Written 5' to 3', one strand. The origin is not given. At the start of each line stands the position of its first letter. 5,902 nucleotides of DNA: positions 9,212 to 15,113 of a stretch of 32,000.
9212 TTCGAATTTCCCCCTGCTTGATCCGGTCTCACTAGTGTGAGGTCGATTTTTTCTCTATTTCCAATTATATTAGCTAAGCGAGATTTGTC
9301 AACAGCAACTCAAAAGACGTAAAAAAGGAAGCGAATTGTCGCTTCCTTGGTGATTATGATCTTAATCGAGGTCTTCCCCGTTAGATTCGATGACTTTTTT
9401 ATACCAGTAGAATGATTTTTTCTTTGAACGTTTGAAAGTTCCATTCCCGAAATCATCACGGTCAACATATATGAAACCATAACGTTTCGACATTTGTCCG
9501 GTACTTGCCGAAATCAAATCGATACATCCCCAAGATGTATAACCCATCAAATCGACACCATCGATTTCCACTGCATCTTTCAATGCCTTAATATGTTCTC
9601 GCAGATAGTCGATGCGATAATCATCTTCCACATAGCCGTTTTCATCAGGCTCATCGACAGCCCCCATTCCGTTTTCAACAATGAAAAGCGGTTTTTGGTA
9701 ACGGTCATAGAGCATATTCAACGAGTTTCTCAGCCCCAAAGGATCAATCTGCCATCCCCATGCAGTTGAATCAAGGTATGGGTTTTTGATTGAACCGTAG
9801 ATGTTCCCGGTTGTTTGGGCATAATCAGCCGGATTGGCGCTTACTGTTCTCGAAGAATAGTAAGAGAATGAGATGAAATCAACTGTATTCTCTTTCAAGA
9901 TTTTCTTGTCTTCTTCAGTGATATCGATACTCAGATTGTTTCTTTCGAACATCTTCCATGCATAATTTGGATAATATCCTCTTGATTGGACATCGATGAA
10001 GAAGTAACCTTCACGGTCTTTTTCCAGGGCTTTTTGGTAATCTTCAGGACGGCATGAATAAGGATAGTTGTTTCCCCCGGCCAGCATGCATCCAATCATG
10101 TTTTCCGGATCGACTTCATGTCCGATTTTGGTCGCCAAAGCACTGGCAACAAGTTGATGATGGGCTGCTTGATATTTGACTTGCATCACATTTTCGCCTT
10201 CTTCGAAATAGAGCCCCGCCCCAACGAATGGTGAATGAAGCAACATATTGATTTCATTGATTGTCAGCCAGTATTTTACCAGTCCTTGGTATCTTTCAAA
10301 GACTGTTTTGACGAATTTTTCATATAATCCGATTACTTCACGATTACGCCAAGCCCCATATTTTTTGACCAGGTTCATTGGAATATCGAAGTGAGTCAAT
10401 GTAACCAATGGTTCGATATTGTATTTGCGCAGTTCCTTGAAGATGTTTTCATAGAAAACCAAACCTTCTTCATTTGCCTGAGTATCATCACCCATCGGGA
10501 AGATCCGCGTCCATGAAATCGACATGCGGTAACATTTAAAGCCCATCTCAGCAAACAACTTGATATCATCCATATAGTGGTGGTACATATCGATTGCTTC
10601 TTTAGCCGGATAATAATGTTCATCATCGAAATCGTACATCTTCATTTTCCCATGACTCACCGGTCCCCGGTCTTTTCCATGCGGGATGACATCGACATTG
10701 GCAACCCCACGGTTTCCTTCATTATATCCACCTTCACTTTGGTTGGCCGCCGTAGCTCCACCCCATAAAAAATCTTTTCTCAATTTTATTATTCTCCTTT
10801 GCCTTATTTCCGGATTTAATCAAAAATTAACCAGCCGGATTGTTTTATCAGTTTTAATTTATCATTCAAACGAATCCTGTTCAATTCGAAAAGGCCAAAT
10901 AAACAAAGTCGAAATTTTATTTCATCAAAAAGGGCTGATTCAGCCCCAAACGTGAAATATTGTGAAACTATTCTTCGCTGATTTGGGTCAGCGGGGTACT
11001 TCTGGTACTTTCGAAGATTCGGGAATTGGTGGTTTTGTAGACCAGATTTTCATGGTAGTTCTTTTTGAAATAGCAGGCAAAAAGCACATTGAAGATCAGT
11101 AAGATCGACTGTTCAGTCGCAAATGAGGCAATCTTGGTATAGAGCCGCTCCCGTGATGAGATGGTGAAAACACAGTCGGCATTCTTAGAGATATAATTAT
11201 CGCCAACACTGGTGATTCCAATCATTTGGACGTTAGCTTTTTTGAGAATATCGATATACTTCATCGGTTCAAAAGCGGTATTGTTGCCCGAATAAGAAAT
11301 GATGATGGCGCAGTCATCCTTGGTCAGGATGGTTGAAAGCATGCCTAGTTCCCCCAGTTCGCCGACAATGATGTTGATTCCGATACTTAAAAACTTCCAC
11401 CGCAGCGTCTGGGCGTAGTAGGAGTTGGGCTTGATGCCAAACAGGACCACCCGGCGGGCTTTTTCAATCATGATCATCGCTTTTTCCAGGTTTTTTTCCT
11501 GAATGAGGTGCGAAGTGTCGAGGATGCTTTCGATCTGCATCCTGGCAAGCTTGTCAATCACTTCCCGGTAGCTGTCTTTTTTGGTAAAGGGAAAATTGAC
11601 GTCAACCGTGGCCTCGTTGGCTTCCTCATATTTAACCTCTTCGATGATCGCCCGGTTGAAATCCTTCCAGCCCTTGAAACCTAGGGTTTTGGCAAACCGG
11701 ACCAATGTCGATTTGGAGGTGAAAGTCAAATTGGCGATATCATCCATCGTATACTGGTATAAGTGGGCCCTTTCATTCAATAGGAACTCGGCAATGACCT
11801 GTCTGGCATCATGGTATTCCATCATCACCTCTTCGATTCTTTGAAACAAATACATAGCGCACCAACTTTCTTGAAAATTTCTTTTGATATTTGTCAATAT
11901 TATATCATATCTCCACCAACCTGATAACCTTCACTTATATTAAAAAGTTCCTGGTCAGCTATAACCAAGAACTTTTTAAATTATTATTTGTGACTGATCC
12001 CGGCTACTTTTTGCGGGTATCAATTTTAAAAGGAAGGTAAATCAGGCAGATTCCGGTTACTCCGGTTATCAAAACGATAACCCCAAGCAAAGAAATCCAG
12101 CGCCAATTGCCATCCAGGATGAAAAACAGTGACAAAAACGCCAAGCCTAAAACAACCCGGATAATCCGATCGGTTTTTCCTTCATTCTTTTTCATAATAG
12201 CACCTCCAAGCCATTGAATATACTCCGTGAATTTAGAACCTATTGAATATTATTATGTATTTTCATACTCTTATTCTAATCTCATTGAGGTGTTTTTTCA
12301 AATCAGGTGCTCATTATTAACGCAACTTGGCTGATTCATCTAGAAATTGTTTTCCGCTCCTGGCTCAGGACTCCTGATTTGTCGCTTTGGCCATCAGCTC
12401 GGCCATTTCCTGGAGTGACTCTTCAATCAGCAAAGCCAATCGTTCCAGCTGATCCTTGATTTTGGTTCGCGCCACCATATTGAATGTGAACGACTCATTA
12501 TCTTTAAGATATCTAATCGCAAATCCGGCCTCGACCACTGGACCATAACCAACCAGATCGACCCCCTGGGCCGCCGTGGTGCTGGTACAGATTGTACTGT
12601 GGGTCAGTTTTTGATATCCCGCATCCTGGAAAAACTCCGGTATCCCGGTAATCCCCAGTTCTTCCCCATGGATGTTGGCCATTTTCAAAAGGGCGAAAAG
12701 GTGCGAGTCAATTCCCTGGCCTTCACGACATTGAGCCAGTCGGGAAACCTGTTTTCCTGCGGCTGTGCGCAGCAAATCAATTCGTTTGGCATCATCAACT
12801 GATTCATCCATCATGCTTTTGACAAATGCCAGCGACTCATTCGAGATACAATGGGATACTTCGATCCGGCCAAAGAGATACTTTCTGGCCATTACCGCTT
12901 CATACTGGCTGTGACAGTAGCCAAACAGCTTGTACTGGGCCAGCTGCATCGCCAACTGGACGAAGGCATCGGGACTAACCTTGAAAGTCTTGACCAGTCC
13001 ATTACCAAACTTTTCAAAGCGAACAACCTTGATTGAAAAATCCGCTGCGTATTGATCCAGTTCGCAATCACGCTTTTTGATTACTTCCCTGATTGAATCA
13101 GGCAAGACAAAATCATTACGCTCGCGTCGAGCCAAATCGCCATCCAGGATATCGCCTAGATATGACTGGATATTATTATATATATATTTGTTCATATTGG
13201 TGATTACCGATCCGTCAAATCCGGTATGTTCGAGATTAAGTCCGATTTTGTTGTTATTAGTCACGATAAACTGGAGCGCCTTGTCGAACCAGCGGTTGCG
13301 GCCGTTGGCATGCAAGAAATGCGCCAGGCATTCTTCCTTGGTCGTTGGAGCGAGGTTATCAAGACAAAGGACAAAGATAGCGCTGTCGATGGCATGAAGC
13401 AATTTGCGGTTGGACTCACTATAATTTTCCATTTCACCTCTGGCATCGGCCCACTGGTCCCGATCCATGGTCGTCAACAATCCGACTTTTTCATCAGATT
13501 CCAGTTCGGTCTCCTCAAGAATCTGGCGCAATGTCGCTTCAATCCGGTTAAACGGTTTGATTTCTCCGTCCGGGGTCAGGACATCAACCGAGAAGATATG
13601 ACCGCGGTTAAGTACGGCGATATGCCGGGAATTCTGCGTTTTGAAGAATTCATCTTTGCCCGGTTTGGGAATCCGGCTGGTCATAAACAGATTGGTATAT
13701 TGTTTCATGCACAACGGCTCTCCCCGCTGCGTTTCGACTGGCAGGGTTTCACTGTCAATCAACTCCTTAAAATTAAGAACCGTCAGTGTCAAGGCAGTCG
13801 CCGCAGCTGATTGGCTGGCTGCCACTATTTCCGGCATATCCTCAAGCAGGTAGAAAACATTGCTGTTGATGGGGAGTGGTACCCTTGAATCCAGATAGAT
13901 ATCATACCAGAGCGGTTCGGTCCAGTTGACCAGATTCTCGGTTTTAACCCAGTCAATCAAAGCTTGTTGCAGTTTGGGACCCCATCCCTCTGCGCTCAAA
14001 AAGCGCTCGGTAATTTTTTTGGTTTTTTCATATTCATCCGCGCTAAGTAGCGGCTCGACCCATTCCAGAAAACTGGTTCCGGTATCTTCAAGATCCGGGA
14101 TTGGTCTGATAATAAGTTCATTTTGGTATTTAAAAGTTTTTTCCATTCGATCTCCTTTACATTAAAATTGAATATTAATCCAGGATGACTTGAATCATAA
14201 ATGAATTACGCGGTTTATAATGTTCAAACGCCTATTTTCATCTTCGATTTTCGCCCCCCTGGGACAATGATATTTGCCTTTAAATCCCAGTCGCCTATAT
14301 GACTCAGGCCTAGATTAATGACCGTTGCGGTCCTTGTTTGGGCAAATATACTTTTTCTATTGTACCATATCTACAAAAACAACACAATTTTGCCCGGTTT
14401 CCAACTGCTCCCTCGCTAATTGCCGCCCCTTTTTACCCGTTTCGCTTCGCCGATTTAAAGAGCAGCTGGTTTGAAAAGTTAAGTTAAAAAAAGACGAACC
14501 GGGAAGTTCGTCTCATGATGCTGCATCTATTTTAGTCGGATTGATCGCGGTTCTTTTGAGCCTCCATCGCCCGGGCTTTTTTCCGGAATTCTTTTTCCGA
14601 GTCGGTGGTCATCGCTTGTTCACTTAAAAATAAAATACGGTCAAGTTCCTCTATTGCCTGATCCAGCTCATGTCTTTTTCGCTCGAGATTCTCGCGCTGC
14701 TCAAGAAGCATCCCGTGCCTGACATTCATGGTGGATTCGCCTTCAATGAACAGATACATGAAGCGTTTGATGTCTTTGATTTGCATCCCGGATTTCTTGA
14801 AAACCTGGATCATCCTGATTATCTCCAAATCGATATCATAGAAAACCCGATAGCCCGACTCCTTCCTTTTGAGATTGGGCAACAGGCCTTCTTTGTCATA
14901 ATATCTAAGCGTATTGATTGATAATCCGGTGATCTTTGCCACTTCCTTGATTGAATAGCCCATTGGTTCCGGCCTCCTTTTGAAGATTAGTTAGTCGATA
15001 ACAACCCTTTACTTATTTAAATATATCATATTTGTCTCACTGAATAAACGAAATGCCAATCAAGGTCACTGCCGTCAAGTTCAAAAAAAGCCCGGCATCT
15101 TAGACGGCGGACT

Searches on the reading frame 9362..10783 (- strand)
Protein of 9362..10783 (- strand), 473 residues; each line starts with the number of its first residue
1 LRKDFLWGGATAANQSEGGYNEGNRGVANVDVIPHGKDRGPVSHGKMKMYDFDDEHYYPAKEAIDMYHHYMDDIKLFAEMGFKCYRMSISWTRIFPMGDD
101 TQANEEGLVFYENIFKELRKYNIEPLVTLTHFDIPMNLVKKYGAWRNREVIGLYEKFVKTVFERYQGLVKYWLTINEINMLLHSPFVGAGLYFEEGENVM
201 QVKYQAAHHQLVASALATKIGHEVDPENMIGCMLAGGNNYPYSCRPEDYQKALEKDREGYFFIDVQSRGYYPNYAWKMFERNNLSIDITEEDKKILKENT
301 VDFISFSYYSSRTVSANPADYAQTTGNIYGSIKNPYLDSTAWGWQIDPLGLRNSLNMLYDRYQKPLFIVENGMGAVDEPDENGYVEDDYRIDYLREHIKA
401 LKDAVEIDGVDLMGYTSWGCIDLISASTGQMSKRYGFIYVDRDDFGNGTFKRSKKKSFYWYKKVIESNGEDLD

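Call 15: search_protein_families(library=pfam, proteins=[window:9362-10783:-], max_evalue=0.001)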
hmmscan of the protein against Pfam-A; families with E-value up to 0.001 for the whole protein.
window:9362-10783:- (473 aa): 1 family
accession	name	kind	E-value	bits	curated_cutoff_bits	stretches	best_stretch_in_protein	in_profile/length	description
PF00232.24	Glyco_hydro_1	-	3.9e-129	431.5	22.6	1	2-469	6-452/453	Glycosyl hydrolase family 1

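Call 58: search_protein_families(library=ncbifam, proteins=[window:9362-10783:-], max_evalue=0.001)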
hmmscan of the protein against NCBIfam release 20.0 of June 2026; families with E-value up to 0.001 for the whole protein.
window:9362-10783:- (473 aa): 8 families
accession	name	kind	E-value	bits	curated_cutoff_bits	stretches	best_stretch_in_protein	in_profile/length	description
NF007158.0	PRK09593.1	subfamily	2.3e-261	867.4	639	1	2-472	7-477/478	6-phospho-beta-glucosidase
NF007356.0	PRK09852.1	subfamily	2e-231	768.7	623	1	3-473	6-474/474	6-phospho-beta-glucosidase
NF007154.0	PRK09589.1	subfamily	3.9e-181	602.9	624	1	2-472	5-476/476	6-phospho-beta-glucosidase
NF011589.0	PRK15014.1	subfamily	2.9e-173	577.5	686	1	2-472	7-477/477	6-phospho-beta-glucosidase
TIGR03356.1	BGL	equivalog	3e-83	280.1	478.5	1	2-461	2-427/427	GH1 family beta-glucosidase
NF010036.0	PRK13511.1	subfamily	1.2e-75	254.9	610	1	2-467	6-465/469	6-phospho-beta-galactosidase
TIGR01233.1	lacG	equivalog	1.7e-61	208.5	561.2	1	2-467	5-468/472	6-phospho-beta-galactosidase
NF041004.1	Beta_gal_BgaS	equivalog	2.1e-26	92.5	475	1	100-468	120-466/479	beta-galactosidase BgaS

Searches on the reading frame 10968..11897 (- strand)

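Call 15: search_protein_families(library=pfam, proteins=[window:10968-11897:-], max_evalue=0.001)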
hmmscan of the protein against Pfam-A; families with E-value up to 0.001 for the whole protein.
window:10968-11897:- (309 aa): 2 families
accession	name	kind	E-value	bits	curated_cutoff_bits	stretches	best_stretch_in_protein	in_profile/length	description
PF01380.27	SIS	-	3.7e-13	49.8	25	1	143-272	1-128/131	SIS domain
PF01418.23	HTH_6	-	3.7e-12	46.5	28.3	1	17-88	3-74/77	Helix-turn-helix domain, rpiR family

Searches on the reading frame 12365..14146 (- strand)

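Call 15: search_protein_families(library=pfam, proteins=[window:12365-14146:-], max_evalue=0.001)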
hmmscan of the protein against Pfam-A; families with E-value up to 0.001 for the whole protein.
window:12365-14146:- (593 aa): 1 family
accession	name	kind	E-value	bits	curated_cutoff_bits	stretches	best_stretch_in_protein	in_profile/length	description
PF00755.25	Carn_acyltransf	-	2.2e-163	545.4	22.3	1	15-575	2-573/574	Choline/Carnitine o-acyltransferase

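Call 57: search_protein_families(library=padloc, proteins=[window:12365-14146:-], max_evalue=0.001)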
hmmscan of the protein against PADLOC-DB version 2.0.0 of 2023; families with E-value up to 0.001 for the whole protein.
window:12365-14146:- (593 aa): 0 families

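Call 58: search_protein_families(library=ncbifam, proteins=[window:12365-14146:-], max_evalue=0.001)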
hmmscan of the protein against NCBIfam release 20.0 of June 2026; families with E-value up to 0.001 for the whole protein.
window:12365-14146:- (593 aa): 0 families

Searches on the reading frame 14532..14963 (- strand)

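Call 15: search_protein_families(library=pfam, proteins=[window:14532-14963:-], max_evalue=0.001)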
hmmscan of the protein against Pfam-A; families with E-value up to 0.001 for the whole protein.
window:14532-14963:- (143 aa): 4 families
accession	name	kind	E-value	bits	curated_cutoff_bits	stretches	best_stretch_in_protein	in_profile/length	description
PF13411.12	MerR_1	-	3.2e-19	69.2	21.6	1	3-69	1-66/69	MerR HTH family regulatory protein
PF00376.29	MerR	-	1.9e-16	60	28.2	1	4-41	1-38/38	MerR family regulatory protein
PF09278.17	MerR-DNA-bind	-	1.3e-05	26.1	25.4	1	47-109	2-64/65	MerR, DNA binding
PF12728.13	HTH_17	-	0.00078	20.1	27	0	3-39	2-37/51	Helix-turn-helix domain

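Call 57: search_protein_families(library=padloc, proteins=[window:14532-14963:-], max_evalue=0.001)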
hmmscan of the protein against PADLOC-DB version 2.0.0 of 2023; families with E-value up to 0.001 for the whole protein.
window:14532-14963:- (143 aa): 1 family
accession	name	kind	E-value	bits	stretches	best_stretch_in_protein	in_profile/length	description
PDLC04133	mad1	-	1.3e-13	49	1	1-48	4-49/60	mads_1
